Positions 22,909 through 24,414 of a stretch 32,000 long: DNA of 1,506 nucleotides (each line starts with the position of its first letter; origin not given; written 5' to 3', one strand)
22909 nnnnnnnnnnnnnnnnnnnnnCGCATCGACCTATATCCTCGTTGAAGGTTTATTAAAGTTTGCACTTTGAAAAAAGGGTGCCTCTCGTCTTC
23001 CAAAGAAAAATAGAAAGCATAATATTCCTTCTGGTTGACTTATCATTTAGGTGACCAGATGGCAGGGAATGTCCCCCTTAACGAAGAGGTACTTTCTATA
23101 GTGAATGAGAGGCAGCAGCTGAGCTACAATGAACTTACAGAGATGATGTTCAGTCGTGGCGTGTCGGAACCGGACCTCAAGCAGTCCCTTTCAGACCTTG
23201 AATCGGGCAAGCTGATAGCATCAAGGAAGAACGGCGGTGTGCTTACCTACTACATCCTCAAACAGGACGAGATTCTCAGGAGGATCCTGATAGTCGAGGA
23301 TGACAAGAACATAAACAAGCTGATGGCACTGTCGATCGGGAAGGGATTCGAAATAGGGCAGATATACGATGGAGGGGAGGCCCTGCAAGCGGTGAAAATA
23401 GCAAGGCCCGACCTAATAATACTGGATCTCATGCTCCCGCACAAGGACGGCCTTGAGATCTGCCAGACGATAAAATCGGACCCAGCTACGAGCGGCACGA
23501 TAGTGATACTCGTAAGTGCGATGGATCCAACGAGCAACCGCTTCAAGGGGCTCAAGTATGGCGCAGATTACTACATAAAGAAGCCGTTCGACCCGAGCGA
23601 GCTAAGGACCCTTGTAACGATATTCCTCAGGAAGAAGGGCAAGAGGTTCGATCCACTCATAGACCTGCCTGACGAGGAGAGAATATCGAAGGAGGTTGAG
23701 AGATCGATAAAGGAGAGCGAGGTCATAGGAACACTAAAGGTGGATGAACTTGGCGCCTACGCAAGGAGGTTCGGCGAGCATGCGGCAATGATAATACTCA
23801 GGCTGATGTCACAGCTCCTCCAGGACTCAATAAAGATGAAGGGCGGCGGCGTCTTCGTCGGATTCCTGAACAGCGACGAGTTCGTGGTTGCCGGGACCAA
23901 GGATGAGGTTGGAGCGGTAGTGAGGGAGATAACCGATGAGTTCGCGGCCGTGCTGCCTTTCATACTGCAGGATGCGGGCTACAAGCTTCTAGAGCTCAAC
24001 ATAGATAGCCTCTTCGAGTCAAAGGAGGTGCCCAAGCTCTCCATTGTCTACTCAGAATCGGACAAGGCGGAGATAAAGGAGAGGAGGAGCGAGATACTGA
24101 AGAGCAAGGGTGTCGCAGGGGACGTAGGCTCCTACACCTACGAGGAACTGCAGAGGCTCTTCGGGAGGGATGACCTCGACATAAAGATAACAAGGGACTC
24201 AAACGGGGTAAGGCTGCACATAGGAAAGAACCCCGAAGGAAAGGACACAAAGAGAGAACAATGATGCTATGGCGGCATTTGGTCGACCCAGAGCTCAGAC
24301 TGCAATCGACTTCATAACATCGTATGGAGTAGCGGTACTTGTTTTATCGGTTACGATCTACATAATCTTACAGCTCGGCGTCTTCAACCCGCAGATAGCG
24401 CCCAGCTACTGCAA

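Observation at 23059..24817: Archaeal response regulator with a degenerate GGDEF-like output domain, encoded directly upstream of a pilin-like gene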

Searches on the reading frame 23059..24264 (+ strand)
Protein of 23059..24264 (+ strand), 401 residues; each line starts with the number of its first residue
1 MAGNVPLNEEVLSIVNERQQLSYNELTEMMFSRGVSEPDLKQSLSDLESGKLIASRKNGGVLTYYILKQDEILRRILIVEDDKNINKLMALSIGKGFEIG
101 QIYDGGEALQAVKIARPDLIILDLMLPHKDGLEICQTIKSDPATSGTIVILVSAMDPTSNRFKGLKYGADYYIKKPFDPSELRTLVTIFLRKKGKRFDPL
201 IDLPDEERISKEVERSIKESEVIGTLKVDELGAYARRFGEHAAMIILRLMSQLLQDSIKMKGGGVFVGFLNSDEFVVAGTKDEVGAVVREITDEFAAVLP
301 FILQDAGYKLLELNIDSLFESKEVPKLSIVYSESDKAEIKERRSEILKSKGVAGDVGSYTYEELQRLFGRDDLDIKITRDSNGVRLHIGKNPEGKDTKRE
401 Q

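Call 3: search_protein_families(library=pfam, proteins=[window:23059-24264:+], max_evalue=1)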
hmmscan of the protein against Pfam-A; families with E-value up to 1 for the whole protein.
window:23059-24264:+ (401 aa): 2 families
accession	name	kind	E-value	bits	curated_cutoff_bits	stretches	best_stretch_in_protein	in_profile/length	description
PF00072.30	Response_reg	-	7.3e-24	84.5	30.2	1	76-186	1-110/111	Response regulator receiver domain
PF23198.2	PDE8A_N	-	0.04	14.3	29.6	1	74-153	11-92/147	PDE8A-like, N-terminal domain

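Call 4: search_protein_families(library=ncbifam, proteins=[window:23059-24264:+], max_evalue=1)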
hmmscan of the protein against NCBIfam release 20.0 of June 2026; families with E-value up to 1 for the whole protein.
window:23059-24264:+ (401 aa): 95 families (the best 25 are shown)
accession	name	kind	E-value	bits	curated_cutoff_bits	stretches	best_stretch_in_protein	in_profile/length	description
NF045944.1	ResRegRpaBCyano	equivalog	3.3e-26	92.1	330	1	77-195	1-117/229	response regulator transcription factor RpaB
TIGR02154.1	PhoB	equivalog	2.4e-25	89.1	296.2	1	74-198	3-129/226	phosphate regulon transcriptional regulator PhoB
NF040689.1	MtrAB_MtrA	equivalog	2.8e-25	88.9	300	1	76-205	1-128/219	MtrAB system response regulator MtrA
NF040534.1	resp_reg_YycF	equivalog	3.1e-23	82.3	340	1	74-195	1-120/231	response regulator YycF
NF007135.0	PRK09581.1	equivalog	3.5e-23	82.1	474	1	75-191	4-121/457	PleD family two-component system response regulator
NF033117.2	vanR_ACDEGLN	exception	5.6e-22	78.4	350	1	76-194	1-117/226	VanR-ABDEGLN family response regulator transcription factor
NF041733.1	resp_reg_CseB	equivalog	5.9e-22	78.2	350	1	75-244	2-160/228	two-component system response regulator CseB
NF007005.1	PRK09468.1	equivalog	2.1e-21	76.4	331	1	74-196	4-125/237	osmolarity response regulator transcription factor OmpR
NF007982.1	PRK10710.1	equivalog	8.4e-21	74.6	380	1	73-196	7-128/235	envelope stress response regulator BaeR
NF033120.0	vanR_FM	exception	6.6e-20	71.7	460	1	76-195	6-123/231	vancomycin resistance response regulator transcription factor, VanR-F/VanR-M family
TIGR01387.1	cztR_silR_copR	subfamily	2.5e-19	69.8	279.2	1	76-206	1-130/218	heavy metal response regulator transcription factor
NF045991.1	RespRegCtrARhodob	equivalog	3.1e-19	69.6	350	1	75-194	2-121/224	response regulator transcription factor CtrA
NF008296.0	PRK11083.1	equivalog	3.3e-19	69.2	273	1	74-195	4-123/228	two-component system response regulator CreB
NF007977.0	PRK10701.1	equivalog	1.5e-18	67.2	330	1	74-233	2-151/241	two-component system response regulator RstA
NF053854.1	RespRegPhoBBctds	equivalog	1.5e-18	67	270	1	76-194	1-119/225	two-component system response regulator PhoB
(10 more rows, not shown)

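Call 7: find_homologous_proteins(query=window:23059-24264:+, max_evalue=0.001)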
Query window:23059-24264:+ (401 aa): 2600 proteins with E <= 0.001 among 8000 candidates; the best 120 are listed.
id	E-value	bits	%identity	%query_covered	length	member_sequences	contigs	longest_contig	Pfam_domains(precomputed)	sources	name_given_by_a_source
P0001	2.0e-241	818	94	100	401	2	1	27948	PF00072.31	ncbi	-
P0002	1.9e-218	743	86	100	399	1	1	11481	PF00072.31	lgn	-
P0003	3.0e-204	696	80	99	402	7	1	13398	PF00072.31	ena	-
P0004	1.4e-200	684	78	100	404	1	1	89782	PF00072.31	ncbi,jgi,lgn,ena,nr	ncbi:MAG TPA: response regulator [Candidatus Acidoferrum sp.]|nr:response regulator [Candidatus Acid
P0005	5.5e-198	675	77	100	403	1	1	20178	PF00072.31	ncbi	-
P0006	1.6e-197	674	78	99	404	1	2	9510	PF00072.31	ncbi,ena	-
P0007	3.8e-196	669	78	99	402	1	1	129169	PF00072.31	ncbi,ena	-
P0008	6.4e-196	669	78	99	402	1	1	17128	PF00072.31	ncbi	-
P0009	1.9e-195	667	76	99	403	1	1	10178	PF00072.31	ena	-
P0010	2.5e-195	667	75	99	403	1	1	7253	PF00072.31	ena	-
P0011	3.6e-195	666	75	98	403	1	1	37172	PF00072.31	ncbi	-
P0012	8.0e-195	665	76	99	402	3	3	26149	PF00072.31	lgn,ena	-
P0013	1.6e-194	664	76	99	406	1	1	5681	PF00072.31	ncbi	-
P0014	1.6e-192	657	75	99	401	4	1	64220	PF00072.31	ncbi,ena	-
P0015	1.1e-191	655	74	100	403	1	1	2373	PF00072.31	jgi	jgi:CheY-like chemotaxis protein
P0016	2.7e-190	650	75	98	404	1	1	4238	PF00072.31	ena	-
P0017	1.2e-178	612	69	100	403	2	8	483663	PF00072.31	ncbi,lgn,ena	-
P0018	2.7e-177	607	73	95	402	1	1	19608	PF00072.31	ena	-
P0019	7.5e-176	603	68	97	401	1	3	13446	PF00072.31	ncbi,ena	-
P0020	1.1e-175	602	70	96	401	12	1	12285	PF00072.31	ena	-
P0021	7.9e-175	599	68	98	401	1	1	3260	PF00072.31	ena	-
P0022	2.9e-173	594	67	99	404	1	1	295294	PF00072.31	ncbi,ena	-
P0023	6.9e-173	593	68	97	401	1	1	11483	PF00072.31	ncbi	-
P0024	1.5e-172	592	67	97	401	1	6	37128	PF00072.31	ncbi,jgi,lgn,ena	jgi:DNA-binding response OmpR family regulator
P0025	1.7e-172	592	67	98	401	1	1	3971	PF00072.31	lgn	-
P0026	1.7e-171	588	67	98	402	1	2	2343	PF00072.31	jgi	jgi:DNA-binding response OmpR family regulator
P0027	6.3e-171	586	67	99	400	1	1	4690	PF00072.31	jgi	jgi:DNA-binding response OmpR family regulator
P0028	1.1e-170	586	67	96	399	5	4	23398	PF00072.31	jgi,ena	-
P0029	3.1e-170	584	67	98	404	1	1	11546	PF00072.31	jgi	jgi:DNA-binding response OmpR family regulator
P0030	5.0e-170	583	67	97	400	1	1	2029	PF00072.31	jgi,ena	-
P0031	5.8e-170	583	66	97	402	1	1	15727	PF00072.31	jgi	jgi:DNA-binding response OmpR family regulator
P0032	6.1e-170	583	67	98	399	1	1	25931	PF00072.31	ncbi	-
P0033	1.2e-169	582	68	98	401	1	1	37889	PF00072.31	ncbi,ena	-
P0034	1.4e-169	582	68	98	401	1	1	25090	PF00072.31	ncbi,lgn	-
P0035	1.5e-169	582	68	98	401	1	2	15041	PF00072.31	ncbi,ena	-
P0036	1.7e-169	582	68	98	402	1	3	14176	PF00072.31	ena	-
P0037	1.9e-169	582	68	98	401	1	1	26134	PF00072.31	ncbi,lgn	-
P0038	2.1e-169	581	67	99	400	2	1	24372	PF00072.31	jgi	jgi:DNA-binding response OmpR family regulator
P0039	3.0e-169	581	68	98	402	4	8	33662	PF00072.31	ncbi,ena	-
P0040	3.3e-169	581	68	98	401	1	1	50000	PF00072.31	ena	-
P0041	4.4e-169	580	68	98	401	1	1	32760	PF00072.31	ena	-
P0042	4.8e-169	580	68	98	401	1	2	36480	PF00072.31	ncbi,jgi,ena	jgi:DNA-binding response OmpR family regulator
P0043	6.0e-169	580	67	97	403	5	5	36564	PF00072.31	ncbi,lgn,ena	-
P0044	6.4e-169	580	68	98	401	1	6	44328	PF00072.31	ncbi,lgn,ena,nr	ncbi:response regulator transcription factor [Candidatus Marsarchaeota archaeon]|nr:response regulat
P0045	7.9e-169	579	68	98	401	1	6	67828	PF00072.31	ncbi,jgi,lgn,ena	jgi:DNA-binding response OmpR family regulator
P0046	1.5e-168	579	67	98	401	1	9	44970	PF00072.31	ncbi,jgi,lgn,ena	jgi:Response regulators consisting of a CheY-like receiver domain and a winged-helix DNA-binding dom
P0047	1.8e-168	578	67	98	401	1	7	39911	PF00072.31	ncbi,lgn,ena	-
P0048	2.0e-168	578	66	99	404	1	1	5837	PF00072.31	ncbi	-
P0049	2.4e-168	578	67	98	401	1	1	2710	PF00072.31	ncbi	-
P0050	2.4e-168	578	67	98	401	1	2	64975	PF00072.31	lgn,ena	-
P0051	5.6e-168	577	65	97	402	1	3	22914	PF00072.31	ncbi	ncbi:MAG: response regulator [Candidatus Micrarchaeia archaeon]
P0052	6.4e-168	576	65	98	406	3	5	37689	PF00072.31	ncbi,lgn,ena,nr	ncbi:MAG: response regulator [Candidatus Marsarchaeota archaeon]|nr:response regulator [Candidatus M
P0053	8.2e-168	576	68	96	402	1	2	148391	PF00072.31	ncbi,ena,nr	ncbi:response regulator [Candidatus Marsarchaeota archaeon]|nr:response regulator [Candidatus Marsar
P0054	1.1e-167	576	65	97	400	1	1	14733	PF00072.31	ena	-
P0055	1.5e-167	575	64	99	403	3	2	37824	PF00072.31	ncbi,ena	-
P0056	2.7e-167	574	67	97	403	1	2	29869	PF00072.31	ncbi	-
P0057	3.6e-167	574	65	99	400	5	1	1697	PF00072.31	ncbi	-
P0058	4.0e-167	574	67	98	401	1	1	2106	PF00072.31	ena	-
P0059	4.4e-167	574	66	97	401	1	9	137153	PF00072.31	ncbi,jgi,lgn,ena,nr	ncbi:MAG: response regulator [Candidatus Marsarchaeota archaeon]|jgi:DNA-binding response OmpR famil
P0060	4.5e-167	574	64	97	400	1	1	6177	PF00072.31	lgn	-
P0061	8.4e-167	573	65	99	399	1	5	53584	PF00072.31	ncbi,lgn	-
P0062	1.7e-166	572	66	97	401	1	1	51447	PF00072.31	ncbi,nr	ncbi:MAG: response regulator transcription factor [Candidatus Marsarchaeota archaeon]|nr:response re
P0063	1.2e-165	569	63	98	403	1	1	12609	PF00072.31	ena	-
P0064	1.6e-165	569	63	98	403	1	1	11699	PF00072.31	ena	-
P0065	7.7e-165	566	65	97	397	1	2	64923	PF00072.31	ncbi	ncbi:MAG: response regulator [Candidatus Micrarchaeia archaeon]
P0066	1.2e-164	566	66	95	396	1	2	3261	PF00072.31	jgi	jgi:DNA-binding response OmpR family regulator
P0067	1.5e-164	565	66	95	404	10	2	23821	PF00072.31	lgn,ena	-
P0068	1.6e-164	565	67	99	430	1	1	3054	PF00072.31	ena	-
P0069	1.7e-164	565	68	97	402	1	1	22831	PF00072.31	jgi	jgi:DNA-binding response OmpR family regulator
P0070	1.9e-164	565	65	97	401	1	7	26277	PF00072.31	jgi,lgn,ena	jgi:DNA-binding response OmpR family regulator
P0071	1.9e-164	565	66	97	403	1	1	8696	PF00072.31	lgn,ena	-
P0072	4.5e-164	564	66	95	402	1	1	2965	PF00072.31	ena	-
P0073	8.6e-164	563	66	95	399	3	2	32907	PF00072.31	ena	-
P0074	9.7e-164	563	66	95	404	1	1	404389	PF00072.31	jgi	jgi:DNA-binding response OmpR family regulator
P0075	1.4e-163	562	67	96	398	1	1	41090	PF00072.31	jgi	jgi:DNA-binding response OmpR family regulator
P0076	1.9e-163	562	66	97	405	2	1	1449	PF00072.31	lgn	-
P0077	2.0e-163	562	67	97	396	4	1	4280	PF00072.31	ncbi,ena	-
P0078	3.3e-163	561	65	98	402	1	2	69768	PF00072.31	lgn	-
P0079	3.4e-163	561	67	95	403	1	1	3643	PF00072.31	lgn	-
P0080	6.1e-163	560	62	98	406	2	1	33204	PF00072.31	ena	-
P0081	6.2e-163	560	66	98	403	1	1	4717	PF00072.31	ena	-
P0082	9.3e-163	560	65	97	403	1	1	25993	PF00072.31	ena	-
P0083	1.4e-162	559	66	96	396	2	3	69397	PF00072.31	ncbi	ncbi:MAG: response regulator [Candidatus Micrarchaeia archaeon]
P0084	1.5e-162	559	67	95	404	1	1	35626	PF00072.31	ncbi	ncbi:MAG: response regulator [Candidatus Micrarchaeia archaeon]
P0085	1.8e-162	559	68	95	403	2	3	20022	PF00072.31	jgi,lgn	jgi:DNA-binding response OmpR family regulator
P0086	3.3e-162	558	63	97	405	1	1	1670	PF00072.31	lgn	-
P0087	3.7e-162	558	64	97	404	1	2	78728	PF00072.31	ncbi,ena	-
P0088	3.8e-162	558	64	98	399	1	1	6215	PF00072.31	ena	-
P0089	4.0e-162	557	66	95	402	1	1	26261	PF00072.31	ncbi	-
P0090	6.4e-162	557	65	98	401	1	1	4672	PF00072.31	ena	-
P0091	1.1e-161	556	66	95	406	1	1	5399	PF00072.31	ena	-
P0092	1.2e-161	556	65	97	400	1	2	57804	PF00072.31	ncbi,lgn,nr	ncbi:response regulator [Candidatus Marsarchaeota archaeon]|nr:response regulator [Candidatus Marsar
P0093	1.3e-161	556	65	97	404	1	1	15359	PF00072.31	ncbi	-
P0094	1.4e-161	556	65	96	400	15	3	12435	PF00990.27,PF00072.31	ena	-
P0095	2.5e-161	555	66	95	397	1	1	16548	PF00072.31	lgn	-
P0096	3.2e-161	554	67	98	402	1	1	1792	PF00072.31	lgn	-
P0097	3.3e-161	554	66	95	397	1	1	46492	PF00072.31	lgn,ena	-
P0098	3.7e-161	554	64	98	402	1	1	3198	PF00072.31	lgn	-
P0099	5.1e-161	554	64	99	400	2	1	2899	PF00072.31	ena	-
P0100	6.0e-161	554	62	99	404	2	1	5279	PF00072.31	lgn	-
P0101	1.6e-160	552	65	95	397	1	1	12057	PF00072.31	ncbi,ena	-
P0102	2.3e-160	552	66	96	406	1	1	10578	PF00072.31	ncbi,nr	ncbi:MAG: response regulator [Candidatus Micrarchaeota archaeon]|nr:response regulator [Candidatus M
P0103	2.4e-160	552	65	95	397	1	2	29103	PF00072.31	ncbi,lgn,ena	-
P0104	5.3e-160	550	65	95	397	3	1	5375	PF00072.31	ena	-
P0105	7.6e-160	550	63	100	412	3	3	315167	PF00072.31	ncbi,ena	-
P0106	7.6e-160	550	63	96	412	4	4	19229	PF00072.31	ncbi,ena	-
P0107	1.4e-159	549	63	98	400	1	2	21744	PF00072.31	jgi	jgi:DNA-binding response OmpR family regulator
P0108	1.4e-159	549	67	96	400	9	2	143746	PF00072.31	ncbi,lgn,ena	-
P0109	3.3e-159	548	64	97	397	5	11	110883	PF00072.31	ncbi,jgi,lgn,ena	jgi:DNA-binding response OmpR family regulator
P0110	5.4e-159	547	66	97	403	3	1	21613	PF00072.31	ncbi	ncbi:MAG: response regulator [Candidatus Micrarchaeia archaeon]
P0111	5.5e-159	547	64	95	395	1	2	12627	PF00072.31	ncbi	ncbi:MAG: response regulator transcription factor [Candidatus Micrarchaeaceae archaeon]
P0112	6.1e-159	547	67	95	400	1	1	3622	PF00072.31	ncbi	ncbi:MAG: response regulator [Candidatus Micrarchaeia archaeon]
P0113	7.9e-159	547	65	95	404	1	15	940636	PF00072.31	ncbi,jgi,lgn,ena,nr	ncbi:MAG: response regulator [Candidatus Marsarchaeota archaeon]|jgi:DNA-binding response OmpR famil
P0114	9.9e-159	546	63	97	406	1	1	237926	PF00072.31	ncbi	ncbi:MAG: response regulator transcription factor [Candidatus Micrarchaeaceae archaeon]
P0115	1.4e-158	546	66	95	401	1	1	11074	PF00072.31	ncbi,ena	-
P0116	1.8e-158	545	63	97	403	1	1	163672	PF00072.31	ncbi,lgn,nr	ncbi:MAG: response regulator [Candidatus Micrarchaeota archaeon]|nr:response regulator [Candidatus M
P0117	2.0e-158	545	66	95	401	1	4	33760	PF00072.31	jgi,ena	jgi:CheY-like chemotaxis protein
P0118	2.0e-158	545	63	97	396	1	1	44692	PF00072.31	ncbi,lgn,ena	-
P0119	3.2e-158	545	66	95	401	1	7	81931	PF00072.31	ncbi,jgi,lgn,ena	ncbi:MAG: response regulator [Candidatus Micrarchaeaceae archaeon]|jgi:CheY-like chemotaxis protein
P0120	3.6e-158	544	65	94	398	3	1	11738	PF00072.31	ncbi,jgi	jgi:DNA-binding response OmpR family regulator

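Call 11: search_protein_families(library=pfam, alignment_id=A1, max_evalue=1)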
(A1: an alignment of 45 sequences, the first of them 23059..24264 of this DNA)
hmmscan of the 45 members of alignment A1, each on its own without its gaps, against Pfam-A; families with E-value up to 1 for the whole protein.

A. member 1, window:23059-24264:+ (401 aa): 2 families
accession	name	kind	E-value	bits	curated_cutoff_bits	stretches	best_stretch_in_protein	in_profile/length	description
PF00072.30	Response_reg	-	7.3e-24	84.5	30.2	1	76-186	1-110/111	Response regulator receiver domain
PF23198.2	PDE8A_N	-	0.04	14.3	29.6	1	74-153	11-92/147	PDE8A-like, N-terminal domain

B. families by the number of members that match (of 45 scanned): 32 families (the first 25 are shown)
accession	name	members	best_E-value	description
PF00072.30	Response_reg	45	1.9e-25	Response regulator receiver domain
PF23198.2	PDE8A_N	44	7.6e-05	PDE8A-like, N-terminal domain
PF00990.26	GGDEF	27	2.1e-05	Diguanylate cyclase, GGDEF domain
PF03965.22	Penicillinase_R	5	0.00052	Penicillinase repressor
PF13342.12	Toprim_Crpt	3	0.12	C-terminal repeat of topoisomerase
PF16902.11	FokI_D3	2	0.003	FokI, D3 domain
PF03962.21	Mnd1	2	0.023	Mnd1 HTH domain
PF03979.19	Sigma70_r1_1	2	0.04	Sigma-70 factor, region 1.1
PF06260.17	DUF1024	1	0.0038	Protein of unknown function (DUF1024)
PF22560.2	GMT-wHTH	1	0.0067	GMT-like wHTH domain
PF09556.15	RE_HaeIII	1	0.011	HaeIII restriction endonuclease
PF09106.17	SelB-wing_2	1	0.011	Elongation factor SelB, winged helix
PF24898.2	GGDEF_GdpP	1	0.015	Cyclic-di-AMP phosphodiesterase GdpP-like, GGDEF domain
PF06572.17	DUF1131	1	0.02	Protein of unknown function (DUF1131)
PF21861.2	RepB_C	1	0.052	Replication protein RepB, C-terminal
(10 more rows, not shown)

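Call 16: find_encoding_contigs(protein=P0113, flank=6000, max_places=3)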
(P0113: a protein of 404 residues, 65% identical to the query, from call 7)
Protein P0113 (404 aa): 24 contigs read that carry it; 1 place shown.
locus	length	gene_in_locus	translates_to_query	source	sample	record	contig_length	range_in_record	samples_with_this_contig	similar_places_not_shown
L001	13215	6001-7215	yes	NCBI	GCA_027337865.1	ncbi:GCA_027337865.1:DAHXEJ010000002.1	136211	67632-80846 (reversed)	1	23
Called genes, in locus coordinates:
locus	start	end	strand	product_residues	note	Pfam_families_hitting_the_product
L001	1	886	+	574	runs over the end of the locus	PF00749:tRNA-synt_1c, PF03950:tRNA-synt_1c_C, PF20974:tRNA-synt_1c_C2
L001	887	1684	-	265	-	-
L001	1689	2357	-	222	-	PF01269:Fibrillarin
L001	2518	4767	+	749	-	PF00989:PAS (weak), PF13426:PAS_9 (weak), PF00512:HisKA, PF02518:HATPase_c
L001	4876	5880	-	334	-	-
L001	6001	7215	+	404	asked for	PF00072:Response_reg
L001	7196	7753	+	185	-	-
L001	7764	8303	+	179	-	PF13207:AAA_17 (weak), PF13238:AAA_18, PF13671:AAA_33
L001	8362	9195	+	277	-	-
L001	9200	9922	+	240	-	-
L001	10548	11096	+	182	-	PF00416:Ribosomal_S13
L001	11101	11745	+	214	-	PF01479:S4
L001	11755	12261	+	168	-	PF00411:Ribosomal_S11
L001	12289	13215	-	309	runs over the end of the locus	PF13385:Laminin_G_3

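Call 17: find_encoding_contigs(protein=P0017, flank=6000, max_places=2)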
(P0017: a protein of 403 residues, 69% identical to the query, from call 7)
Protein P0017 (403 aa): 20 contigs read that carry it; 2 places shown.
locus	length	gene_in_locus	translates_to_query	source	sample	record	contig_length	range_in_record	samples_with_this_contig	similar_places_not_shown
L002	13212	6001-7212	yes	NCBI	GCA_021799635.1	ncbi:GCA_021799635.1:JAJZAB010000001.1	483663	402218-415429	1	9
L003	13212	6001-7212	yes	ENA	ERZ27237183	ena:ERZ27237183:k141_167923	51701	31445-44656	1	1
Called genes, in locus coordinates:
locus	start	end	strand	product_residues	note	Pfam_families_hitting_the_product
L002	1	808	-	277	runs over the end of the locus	-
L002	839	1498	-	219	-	PF01269:Fibrillarin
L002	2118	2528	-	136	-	-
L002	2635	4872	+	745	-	PF00989:PAS (faint), PF13426:PAS_9 (weak), PF00512:HisKA, PF02518:HATPase_c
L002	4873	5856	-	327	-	-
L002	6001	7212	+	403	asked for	PF00072:Response_reg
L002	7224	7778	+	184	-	-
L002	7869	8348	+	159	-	PF13207:AAA_17 (weak)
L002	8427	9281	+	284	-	-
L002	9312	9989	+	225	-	-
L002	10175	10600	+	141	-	PF03551:PadR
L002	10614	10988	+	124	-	-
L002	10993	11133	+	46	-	PF04945:YHS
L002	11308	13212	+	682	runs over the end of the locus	PF04945:YHS (weak), PF00122:E1-E2_ATPase, PF00702:Hydrolase, PF08282:Hydrolase_3 (faint)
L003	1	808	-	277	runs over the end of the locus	-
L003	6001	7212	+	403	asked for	PF00072:Response_reg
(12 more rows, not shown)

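Call 18: predict_structure(alignment_id=A1)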
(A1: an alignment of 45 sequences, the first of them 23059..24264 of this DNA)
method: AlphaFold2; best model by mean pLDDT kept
length: 401 residues; sequences in the alignment: 45
mean_pLDDT: 85.8   pTM: 0.85
mean pLDDT of the five models: 85.8, 81.7, 81.0, 80.5, 76.7
residues with pLDDT >= 90: 213; 70-90: 145; 50-70: 32; < 50: 11
segments of 3 or more residues with pLDDT < 50: 393-401
pLDDT, mean of each block of 10 residues (from residue 1): 75 90 86 92 95 84 86 92 96 93 96 96 95 96 95 85 94 90 94 88 72 86 93 92 94 85 78 89 92 91 80 66 85 92 86 63 82 78 81 36 28
secondary structure, 60 per line:
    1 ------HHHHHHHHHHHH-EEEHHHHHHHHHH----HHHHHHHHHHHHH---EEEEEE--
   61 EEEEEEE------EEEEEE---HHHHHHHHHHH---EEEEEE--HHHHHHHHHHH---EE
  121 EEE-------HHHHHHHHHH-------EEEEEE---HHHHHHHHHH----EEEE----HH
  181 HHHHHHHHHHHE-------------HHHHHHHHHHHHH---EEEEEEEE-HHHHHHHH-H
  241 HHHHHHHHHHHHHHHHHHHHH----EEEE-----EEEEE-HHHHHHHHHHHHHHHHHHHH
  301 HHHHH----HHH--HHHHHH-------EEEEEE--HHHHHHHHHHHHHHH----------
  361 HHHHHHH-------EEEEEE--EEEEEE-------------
elements in order: H7-18 E20-22 H23-32 H37-49 E53-58 E61-67 E74-79 H83-93 E97-102 H105-115 E119-123 H131-140 E148-153 H157-166 E171-174 H179-191 H206-218 E222-229 H231-238 H240-261 E266-269 E275-279 H281-305 H315-320 E328-333 H336-350 H361-367 E375-380 E383-388
